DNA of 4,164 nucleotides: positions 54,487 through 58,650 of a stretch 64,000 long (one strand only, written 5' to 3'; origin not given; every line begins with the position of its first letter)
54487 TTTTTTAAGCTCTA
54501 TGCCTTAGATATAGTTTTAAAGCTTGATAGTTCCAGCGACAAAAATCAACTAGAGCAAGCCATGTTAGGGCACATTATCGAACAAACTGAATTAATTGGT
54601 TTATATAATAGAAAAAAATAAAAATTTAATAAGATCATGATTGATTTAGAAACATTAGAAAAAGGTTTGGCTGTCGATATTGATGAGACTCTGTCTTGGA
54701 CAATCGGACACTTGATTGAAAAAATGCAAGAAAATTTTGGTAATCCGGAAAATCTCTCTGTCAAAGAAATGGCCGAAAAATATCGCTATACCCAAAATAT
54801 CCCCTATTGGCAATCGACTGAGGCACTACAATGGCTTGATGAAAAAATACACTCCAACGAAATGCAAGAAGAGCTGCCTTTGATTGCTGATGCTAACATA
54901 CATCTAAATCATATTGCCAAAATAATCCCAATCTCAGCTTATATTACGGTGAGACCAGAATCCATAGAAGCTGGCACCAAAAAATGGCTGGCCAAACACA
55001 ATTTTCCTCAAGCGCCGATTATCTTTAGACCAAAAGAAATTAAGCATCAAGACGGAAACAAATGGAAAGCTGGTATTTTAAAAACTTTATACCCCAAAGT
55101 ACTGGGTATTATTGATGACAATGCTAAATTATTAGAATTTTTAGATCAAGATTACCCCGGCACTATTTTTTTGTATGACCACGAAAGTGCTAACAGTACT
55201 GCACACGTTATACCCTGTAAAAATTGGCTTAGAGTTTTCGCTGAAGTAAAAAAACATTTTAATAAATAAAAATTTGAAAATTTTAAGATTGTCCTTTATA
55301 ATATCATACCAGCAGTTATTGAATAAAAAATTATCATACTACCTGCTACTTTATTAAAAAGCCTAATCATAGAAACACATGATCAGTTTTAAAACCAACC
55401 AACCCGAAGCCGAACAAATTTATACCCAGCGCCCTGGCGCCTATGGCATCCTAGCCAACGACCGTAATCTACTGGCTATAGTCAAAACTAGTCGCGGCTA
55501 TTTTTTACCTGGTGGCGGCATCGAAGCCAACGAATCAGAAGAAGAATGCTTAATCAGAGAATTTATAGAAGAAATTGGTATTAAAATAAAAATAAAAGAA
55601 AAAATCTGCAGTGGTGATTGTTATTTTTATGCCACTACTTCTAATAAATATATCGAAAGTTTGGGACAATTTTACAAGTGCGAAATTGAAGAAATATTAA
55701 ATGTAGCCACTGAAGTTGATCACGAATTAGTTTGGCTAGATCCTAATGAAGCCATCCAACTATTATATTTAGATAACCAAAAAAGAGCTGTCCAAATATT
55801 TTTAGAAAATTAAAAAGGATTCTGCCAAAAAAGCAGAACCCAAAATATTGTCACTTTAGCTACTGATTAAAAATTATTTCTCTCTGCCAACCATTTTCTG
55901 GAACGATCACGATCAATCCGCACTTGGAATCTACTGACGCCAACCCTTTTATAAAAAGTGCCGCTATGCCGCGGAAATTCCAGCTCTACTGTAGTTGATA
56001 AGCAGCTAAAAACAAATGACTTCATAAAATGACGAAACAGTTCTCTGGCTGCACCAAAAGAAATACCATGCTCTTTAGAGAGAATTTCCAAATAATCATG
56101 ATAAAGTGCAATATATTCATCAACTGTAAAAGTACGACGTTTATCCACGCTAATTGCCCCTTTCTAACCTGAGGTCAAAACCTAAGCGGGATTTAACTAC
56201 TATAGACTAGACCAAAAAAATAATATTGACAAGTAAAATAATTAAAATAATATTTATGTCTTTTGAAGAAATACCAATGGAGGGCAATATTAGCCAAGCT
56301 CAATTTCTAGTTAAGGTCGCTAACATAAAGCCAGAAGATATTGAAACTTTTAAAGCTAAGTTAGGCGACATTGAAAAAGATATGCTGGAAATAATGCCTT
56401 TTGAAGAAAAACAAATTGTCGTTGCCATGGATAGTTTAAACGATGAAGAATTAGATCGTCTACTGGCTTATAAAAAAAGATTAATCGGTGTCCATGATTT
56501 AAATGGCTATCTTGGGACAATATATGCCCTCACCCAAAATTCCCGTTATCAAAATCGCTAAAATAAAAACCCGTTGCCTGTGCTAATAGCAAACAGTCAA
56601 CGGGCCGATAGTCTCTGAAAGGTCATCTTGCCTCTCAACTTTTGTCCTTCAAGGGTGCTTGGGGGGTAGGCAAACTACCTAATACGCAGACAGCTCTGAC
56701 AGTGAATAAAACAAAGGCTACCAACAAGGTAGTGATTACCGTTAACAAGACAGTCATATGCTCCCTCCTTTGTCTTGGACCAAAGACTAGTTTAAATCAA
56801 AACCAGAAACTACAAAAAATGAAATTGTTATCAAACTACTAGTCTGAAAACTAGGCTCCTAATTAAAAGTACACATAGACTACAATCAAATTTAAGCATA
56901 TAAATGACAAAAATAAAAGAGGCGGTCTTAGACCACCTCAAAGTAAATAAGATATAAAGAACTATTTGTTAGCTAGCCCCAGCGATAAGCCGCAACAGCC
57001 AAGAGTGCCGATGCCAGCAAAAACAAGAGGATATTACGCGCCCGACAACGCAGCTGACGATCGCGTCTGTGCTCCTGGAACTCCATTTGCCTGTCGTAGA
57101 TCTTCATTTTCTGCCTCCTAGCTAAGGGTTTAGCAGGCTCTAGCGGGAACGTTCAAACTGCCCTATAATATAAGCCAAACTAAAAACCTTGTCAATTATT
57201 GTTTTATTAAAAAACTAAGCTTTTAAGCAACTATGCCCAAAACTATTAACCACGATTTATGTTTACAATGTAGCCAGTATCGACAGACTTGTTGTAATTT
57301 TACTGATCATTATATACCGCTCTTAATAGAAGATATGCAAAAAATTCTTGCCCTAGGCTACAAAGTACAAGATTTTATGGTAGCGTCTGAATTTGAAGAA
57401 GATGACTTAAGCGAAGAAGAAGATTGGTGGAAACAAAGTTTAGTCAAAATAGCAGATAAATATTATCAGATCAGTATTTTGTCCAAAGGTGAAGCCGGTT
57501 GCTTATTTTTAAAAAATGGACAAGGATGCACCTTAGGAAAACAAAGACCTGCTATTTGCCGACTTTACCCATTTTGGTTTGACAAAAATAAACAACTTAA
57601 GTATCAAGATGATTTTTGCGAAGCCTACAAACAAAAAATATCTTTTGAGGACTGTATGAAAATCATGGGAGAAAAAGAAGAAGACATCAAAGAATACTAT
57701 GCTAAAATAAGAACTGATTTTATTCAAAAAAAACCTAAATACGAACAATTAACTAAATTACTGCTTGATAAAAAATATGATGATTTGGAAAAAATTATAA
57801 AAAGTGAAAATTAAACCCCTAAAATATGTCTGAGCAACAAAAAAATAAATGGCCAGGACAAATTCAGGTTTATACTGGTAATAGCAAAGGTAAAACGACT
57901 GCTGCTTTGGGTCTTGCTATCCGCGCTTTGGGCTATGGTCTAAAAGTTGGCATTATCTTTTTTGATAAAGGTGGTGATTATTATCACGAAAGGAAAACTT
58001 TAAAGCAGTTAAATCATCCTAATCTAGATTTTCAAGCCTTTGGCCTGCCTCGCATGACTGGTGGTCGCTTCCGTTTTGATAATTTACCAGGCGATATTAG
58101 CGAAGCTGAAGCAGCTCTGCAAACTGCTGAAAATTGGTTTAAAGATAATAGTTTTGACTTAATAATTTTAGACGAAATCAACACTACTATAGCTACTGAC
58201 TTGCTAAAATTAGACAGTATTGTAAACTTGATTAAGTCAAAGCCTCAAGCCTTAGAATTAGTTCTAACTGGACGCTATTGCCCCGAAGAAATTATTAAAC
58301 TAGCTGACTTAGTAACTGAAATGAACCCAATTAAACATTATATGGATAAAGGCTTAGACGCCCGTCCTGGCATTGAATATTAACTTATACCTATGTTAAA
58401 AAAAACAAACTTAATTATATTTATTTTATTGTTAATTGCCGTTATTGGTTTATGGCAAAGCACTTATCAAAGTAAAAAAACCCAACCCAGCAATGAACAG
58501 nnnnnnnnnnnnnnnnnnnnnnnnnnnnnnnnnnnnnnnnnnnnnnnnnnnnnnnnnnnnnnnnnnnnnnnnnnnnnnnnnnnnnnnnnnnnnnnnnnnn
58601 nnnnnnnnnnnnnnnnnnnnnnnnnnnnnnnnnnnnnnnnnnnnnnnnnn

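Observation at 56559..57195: Tandem pair of small hydrophobic peptides resembling type I toxin loci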

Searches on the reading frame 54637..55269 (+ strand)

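Call 10: search_protein_families(library=pfam, proteins=[window:54637-55269:+], max_evalue=1)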
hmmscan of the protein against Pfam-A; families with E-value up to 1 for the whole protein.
window:54637-55269:+ (210 aa): 4 families
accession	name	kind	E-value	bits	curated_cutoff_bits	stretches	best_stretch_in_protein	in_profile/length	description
PF24694.1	LNS2_PITM1-3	-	3.5e-07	30.7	27.7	1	102-153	42-91/124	PITM 1-3, LNS2 domain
PF09949.15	APP1_cat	-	0.0096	16.3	27.1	1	14-137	6-92/154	Phosphatidate phosphatase APP1, catalytic domain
PF06941.18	NT5C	-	0.027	14.8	24.8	1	11-128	4-118/180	5' nucleotidase, deoxy (Pyrimidine), cytosolic type C protein (NT5C)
PF18016.8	SAM_3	-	0.19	12.1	22.6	0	103-125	4-26/65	SAM domain (Sterile alpha motif)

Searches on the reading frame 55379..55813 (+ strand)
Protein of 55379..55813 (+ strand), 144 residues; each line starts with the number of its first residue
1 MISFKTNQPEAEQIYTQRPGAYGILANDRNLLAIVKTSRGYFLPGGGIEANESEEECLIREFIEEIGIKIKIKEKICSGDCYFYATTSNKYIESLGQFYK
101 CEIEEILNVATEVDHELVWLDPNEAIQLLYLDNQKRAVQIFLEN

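Call 10: search_protein_families(library=pfam, proteins=[window:55379-55813:+], max_evalue=1)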
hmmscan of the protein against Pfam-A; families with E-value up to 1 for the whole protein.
window:55379-55813:+ (144 aa): 4 families
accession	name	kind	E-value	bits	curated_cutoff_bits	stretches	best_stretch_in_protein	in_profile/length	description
PF00293.34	NUDIX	-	9.2e-12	45.6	21.1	1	18-135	3-127/134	NUDIX domain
PF22327.2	Nudt16-like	-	0.039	14.3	27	1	43-93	37-88/161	U8 snoRNA-decapping enzyme-like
PF13869.12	NUDIX_2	-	0.041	13.7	27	1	36-105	65-121/188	Nucleotide hydrolase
PF14815.12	NUDIX_4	-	0.095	12.9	35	1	43-72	29-55/113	NUDIX domain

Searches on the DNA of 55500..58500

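Call 3: search_rna_families(source=window, start=55500, end=58500, threshold=evalue, max_evalue=1, show_alignments=4)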
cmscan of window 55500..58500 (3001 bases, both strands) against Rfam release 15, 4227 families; matches with E-value up to 1: 0.
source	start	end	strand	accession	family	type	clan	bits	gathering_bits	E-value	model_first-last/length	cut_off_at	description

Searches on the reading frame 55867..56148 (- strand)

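Call 10: search_protein_families(library=pfam, proteins=[window:55867-56148:-], max_evalue=1)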
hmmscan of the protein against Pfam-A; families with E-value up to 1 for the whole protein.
window:55867-56148:- (93 aa): 1 family
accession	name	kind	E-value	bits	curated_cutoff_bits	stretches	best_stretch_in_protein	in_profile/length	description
PF21616.3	Topo-V_HhH_2_2nd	-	0.065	13.7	27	1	22-42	5-25/58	Topoisomerase V, second (HhH)2 tandem domain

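Call 11: search_protein_families(library=ncbifam, proteins=[window:55867-56148:-], max_evalue=1)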
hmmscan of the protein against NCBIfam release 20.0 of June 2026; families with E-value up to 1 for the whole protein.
window:55867-56148:- (93 aa): 0 families

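Call 47: search_protein_families(library=padloc, proteins=[window:55867-56148:-], max_evalue=10)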
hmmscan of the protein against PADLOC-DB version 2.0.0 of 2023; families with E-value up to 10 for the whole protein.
window:55867-56148:- (93 aa): 0 families

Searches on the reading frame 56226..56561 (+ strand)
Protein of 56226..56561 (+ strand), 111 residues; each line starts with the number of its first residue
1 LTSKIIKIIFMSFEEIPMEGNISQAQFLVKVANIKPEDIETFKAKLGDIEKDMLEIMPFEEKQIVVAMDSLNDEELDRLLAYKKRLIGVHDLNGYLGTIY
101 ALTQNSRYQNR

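Call 10: search_protein_families(library=pfam, proteins=[window:56226-56561:+], max_evalue=1)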
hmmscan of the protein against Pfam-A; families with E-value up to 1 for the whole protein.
window:56226-56561:+ (111 aa): 0 families

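Call 11: search_protein_families(library=ncbifam, proteins=[window:56226-56561:+], max_evalue=1)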
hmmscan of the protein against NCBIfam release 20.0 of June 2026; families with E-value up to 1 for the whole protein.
window:56226-56561:+ (111 aa): 0 families

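Call 47: search_protein_families(library=padloc, proteins=[window:56226-56561:+], max_evalue=10)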
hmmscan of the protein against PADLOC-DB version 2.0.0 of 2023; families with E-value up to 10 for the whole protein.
window:56226-56561:+ (111 aa): 0 families

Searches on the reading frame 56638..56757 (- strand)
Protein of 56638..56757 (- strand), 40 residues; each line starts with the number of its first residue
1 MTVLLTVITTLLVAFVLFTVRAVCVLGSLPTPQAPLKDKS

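Call 10: search_protein_families(library=pfam, proteins=[window:56638-56757:-], max_evalue=1)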
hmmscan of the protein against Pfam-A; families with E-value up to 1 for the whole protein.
seq(40 aa): 0 families

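Call 11: search_protein_families(library=ncbifam, proteins=[window:56638-56757:-], max_evalue=1)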
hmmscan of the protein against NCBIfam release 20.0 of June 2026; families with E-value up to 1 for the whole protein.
seq(40 aa): 0 families

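Call 14: find_encoding_contigs(protein=window:56638-56757:-, flank=5000)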
Protein seq(40 aa) (40 aa): no gene with exactly this product is on record in the collection.

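Call 47: search_protein_families(library=padloc, proteins=[window:56638-56757:-], max_evalue=10)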
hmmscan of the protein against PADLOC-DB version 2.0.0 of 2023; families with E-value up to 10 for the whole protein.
seq(40 aa): 0 families

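Call 71: search_dna_similar(query=window:56638-56757:-, collection=plasmids, mode=protein, max_evalue=1, max_rows=5)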
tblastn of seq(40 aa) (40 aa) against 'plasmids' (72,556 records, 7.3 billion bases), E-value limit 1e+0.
No match.

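Call 80: search_solved_structures(query=A9, max_evalue=10)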
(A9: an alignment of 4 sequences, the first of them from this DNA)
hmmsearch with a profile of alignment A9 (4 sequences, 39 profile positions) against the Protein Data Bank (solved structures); distinct sequences matched with E-value up to 10: 1.
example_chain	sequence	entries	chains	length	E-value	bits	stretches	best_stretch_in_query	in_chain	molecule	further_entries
5mdx_F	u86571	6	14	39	0.16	15.1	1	11-27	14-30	Cytochrome b559 subunit beta (PsbF) | Cytochrome b559 subunit beta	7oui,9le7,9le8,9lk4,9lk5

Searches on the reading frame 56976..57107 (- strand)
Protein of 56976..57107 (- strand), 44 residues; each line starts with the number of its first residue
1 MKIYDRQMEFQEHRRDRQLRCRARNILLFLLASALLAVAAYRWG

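Call 10: search_protein_families(library=pfam, proteins=[window:56976-57107:-], max_evalue=1)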
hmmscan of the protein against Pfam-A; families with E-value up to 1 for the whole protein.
seq(44 aa): 0 families

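Call 11: search_protein_families(library=ncbifam, proteins=[window:56976-57107:-], max_evalue=1)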
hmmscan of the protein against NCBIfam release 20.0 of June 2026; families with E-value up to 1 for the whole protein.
seq(44 aa): 0 families

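Call 13: find_encoding_contigs(protein=window:56976-57107:-, flank=5000)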
Protein seq(44 aa) (44 aa): no gene with exactly this product is on record in the collection.

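Call 16: find_homologous_proteins(query=window:56976-57107:-, max_evalue=10)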
Query seq(44 aa): no candidate shares three 5-residue words with the query. No homologue found.

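Call 26: find_related_loci(query=A3, collection=metagenome_contigs, flank=4000)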
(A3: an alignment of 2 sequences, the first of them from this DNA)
Query A3 (44 aa) in metagenome_contigs; peptide patterns used: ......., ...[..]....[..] (x = any residue, [..] = any of these).
228 stretches matched a pattern, but none encodes a relative of the query by tblastn (E <= 1e-3).

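Call 27: find_related_loci(query=A3, collection=viral_contigs, flank=4000)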
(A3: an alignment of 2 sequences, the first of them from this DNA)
Query A3 (44 aa) in viral_contigs; peptide patterns used: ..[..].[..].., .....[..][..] (x = any residue, [..] = any of these).
79 stretches matched a pattern, but none encodes a relative of the query by tblastn (E <= 1e-3).

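Call 43: search_protein_representatives(protein=window:56976-57107:-)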
Query: 44 residues. Proteins with E-value up to 0.001 (for the whole library): 1; up to 1e-10: 1; up to 1e-30: 0. The best 1 are listed.
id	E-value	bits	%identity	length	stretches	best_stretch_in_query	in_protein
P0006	1.3e-13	64.7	73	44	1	1-44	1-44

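Call 45: list_cluster_members(proteins=[P0006, P0001])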
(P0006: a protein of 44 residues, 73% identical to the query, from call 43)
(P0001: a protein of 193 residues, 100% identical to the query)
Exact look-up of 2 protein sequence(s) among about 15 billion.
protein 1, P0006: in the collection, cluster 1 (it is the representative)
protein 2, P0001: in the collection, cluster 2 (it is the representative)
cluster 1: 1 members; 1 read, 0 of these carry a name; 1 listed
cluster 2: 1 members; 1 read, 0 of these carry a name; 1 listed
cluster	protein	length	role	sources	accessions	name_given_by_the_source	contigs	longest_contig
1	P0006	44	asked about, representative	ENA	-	-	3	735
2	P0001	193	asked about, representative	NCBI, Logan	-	-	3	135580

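Call 47: search_protein_families(library=padloc, proteins=[window:56976-57107:-], max_evalue=10)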
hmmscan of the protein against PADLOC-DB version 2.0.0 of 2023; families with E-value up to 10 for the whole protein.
seq(44 aa): 0 families

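Call 69: search_dna_similar(query=window:56976-57107:-, collection=plasmids, mode=protein, max_evalue=1, max_rows=5)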
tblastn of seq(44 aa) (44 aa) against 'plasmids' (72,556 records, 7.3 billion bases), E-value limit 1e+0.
No match.

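Call 70: search_dna_similar(query=window:56976-57107:-, collection=phages, mode=protein, max_evalue=1, max_rows=5)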
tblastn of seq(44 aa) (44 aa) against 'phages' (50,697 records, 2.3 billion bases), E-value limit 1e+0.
No match.

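Call 79: search_solved_structures(query=A8, max_evalue=10)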
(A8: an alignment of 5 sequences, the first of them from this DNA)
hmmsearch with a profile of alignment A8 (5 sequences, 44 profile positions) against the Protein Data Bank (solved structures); distinct sequences matched with E-value up to 10: 2.
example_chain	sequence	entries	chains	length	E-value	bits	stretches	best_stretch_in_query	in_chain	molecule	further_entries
8d2s_A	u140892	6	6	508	2.1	11.5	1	20-43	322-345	Sodium-dependent lysophosphatidylcholine symporter 1-B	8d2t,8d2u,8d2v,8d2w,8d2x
9w3k_A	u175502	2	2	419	2.3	11.4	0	14-38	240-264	G-protein coupled receptor 151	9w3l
